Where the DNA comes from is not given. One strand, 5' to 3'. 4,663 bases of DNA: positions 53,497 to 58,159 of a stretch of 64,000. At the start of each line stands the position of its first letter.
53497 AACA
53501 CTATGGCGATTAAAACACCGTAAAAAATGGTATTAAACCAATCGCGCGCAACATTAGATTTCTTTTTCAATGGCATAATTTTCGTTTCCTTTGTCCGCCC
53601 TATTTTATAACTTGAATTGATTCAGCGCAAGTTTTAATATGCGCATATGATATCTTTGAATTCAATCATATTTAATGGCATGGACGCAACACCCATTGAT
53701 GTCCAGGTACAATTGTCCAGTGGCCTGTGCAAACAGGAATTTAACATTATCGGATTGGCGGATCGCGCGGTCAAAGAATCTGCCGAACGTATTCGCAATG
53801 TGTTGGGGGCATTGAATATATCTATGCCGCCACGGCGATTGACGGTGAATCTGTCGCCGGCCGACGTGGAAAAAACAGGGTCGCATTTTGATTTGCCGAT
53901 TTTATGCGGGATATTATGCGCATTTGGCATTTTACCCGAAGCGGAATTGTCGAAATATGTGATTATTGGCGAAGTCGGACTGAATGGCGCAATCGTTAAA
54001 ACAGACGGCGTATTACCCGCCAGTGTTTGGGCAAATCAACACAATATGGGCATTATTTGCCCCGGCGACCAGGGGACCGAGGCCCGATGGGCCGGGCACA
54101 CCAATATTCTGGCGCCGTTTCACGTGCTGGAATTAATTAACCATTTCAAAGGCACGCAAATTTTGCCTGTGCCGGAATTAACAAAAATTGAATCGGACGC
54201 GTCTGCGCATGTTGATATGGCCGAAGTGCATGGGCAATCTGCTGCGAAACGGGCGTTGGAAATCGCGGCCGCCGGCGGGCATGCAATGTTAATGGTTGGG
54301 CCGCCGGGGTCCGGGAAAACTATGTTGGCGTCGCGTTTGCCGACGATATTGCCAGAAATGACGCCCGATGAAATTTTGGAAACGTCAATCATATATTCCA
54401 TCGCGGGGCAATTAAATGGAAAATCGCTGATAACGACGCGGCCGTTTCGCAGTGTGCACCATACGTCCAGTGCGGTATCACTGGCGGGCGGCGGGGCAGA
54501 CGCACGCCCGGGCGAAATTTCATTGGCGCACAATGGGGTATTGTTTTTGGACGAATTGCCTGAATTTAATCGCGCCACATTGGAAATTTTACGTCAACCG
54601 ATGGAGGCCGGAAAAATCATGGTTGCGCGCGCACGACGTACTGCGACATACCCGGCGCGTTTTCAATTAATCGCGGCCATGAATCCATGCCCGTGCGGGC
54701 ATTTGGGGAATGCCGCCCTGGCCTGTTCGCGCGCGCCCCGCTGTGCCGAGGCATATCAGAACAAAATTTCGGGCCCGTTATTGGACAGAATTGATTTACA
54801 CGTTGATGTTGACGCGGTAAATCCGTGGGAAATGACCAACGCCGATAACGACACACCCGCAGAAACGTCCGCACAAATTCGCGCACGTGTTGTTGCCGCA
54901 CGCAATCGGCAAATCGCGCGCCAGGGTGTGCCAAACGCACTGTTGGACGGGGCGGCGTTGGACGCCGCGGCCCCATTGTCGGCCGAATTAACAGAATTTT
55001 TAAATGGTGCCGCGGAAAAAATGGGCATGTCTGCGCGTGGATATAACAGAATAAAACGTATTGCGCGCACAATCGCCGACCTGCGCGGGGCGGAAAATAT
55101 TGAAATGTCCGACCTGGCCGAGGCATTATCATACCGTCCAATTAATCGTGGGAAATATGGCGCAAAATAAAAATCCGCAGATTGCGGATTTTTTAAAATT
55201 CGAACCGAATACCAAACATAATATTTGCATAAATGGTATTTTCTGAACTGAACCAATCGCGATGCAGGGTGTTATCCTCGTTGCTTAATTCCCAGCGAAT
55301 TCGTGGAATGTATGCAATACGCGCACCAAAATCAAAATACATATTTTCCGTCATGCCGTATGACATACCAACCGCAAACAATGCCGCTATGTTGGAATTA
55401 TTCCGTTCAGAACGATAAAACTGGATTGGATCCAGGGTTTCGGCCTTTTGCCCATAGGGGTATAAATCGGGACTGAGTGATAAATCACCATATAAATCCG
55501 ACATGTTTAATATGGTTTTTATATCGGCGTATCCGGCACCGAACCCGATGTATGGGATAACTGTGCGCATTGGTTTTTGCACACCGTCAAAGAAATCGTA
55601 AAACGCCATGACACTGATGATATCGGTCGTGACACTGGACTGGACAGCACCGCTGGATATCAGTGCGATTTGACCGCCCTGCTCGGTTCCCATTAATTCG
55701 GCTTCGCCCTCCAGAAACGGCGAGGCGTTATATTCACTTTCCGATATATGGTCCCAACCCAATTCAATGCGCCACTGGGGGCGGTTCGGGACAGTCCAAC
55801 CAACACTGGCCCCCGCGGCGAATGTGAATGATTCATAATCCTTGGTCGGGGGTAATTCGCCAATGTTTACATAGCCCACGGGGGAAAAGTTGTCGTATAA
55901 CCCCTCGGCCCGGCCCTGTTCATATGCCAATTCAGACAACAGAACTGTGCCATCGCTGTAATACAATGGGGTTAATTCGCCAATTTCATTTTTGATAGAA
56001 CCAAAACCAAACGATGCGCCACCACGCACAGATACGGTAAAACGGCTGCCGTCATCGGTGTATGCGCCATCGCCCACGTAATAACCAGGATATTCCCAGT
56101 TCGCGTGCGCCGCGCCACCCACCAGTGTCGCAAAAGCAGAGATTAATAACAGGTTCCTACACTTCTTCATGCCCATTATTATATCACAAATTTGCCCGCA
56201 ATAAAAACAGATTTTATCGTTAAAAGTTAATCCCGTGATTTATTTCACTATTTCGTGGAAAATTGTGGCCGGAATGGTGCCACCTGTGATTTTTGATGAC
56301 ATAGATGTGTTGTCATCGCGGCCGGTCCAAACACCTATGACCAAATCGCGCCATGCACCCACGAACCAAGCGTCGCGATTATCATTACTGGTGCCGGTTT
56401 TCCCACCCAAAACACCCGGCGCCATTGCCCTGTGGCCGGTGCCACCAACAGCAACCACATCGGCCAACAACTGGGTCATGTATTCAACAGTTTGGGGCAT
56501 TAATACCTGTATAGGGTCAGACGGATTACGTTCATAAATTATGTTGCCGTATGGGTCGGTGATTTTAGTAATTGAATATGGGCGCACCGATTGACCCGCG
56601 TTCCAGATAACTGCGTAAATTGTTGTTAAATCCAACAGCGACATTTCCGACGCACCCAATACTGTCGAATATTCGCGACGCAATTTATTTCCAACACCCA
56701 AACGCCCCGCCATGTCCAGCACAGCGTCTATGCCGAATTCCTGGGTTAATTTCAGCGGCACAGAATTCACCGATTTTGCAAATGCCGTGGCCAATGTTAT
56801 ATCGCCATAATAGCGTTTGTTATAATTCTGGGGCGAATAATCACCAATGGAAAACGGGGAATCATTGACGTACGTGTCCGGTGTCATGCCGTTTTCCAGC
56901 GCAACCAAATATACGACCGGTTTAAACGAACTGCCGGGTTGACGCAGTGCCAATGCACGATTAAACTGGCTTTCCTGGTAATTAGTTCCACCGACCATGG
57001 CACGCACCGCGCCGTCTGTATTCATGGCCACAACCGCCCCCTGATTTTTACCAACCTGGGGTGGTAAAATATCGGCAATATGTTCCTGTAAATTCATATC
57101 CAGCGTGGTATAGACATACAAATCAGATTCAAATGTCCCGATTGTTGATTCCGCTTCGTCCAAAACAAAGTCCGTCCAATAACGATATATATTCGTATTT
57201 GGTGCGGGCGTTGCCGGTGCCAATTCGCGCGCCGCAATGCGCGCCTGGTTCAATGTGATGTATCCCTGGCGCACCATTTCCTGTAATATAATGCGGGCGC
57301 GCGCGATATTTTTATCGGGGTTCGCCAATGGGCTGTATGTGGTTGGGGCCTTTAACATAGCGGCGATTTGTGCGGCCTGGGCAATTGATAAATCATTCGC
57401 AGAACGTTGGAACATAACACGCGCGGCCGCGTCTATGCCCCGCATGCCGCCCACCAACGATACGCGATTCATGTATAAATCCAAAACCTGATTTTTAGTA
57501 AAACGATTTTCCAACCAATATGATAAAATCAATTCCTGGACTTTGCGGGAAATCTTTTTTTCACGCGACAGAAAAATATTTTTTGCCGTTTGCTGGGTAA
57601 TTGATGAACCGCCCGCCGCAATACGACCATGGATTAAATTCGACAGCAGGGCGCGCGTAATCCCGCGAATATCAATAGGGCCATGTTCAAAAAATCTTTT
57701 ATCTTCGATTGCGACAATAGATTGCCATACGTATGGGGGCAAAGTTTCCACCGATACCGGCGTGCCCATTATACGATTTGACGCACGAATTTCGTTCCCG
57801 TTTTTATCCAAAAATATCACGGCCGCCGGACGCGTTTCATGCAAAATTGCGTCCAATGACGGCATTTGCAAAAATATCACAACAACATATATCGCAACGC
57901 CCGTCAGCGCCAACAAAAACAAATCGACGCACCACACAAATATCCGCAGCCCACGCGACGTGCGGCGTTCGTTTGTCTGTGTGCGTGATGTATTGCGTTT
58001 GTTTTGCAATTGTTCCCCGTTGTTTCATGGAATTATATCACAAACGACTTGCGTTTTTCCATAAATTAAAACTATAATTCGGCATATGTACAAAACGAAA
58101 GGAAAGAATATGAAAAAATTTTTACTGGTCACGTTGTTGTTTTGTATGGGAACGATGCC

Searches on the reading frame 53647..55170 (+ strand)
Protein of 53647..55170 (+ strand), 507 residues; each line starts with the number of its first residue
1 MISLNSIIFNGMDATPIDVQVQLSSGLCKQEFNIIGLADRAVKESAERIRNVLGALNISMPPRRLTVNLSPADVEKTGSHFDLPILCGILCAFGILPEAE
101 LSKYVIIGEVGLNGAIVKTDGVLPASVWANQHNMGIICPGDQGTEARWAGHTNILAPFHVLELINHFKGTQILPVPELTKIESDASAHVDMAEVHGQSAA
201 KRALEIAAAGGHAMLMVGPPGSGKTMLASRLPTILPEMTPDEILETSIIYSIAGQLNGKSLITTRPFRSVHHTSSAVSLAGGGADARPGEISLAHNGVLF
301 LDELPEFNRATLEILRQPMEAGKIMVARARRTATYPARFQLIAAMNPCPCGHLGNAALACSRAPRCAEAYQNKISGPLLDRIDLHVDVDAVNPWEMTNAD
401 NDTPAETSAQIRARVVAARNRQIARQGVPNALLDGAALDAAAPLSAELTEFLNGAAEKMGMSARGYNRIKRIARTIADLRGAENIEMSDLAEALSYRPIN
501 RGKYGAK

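Call 61: search_protein_families(library=pfam, proteins=[window:53647-55170:+], max_evalue=0.001)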
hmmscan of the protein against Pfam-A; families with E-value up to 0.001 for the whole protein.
window:53647-55170:+ (507 aa): 9 families
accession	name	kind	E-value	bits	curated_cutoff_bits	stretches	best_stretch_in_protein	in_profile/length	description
PF01078.27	Mg_chelatase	-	2.7e-93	311.5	20.3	1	190-392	1-203/207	Magnesium chelatase, subunit ChlI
PF13541.12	ChlI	-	5.3e-31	107.5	27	1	19-139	1-118/121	Subunit ChlI of Mg-chelatase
PF13335.12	Mg_chelatase_C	-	9.8e-28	97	26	1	406-497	2-94/94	Magnesium chelatase, subunit ChlI C-terminal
PF07728.20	AAA_5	-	4.9e-10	40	22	1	214-351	2-126/139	AAA domain (dynein-related subfamily)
PF00493.29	MCM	-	1.9e-08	34.1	23.3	1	287-348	113-174/224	MCM P-loop domain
PF00158.32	Sigma54_activat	-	7.4e-06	26.2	20.2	1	202-346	13-142/168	Sigma-54 interaction domain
PF05496.18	RuvB_N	-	0.00018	21.7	27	0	195-229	10-51/159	Holliday junction DNA helicase RuvB P-loop domain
PF13191.12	AAA_16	-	0.00063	20.7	32.6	0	202-238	14-51/167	AAA ATPase domain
PF00004.35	AAA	-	0.00067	20.5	21.2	0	214-309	1-71/131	ATPase family associated with various cellular activities (AAA)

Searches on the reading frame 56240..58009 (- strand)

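Call 61: search_protein_families(library=pfam, proteins=[window:56240-58009:-], max_evalue=0.001)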
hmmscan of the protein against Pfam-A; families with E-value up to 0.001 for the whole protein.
window:56240-58009:- (589 aa): 2 families
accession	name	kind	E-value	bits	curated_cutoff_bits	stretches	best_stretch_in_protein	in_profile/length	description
PF00912.28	Transgly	-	3.7e-55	186.5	27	1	79-245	11-177/178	Transglycosylase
PF00905.27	Transpeptidase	-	2.9e-33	115.8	22.1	1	324-553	1-265/299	Penicillin binding protein transpeptidase domain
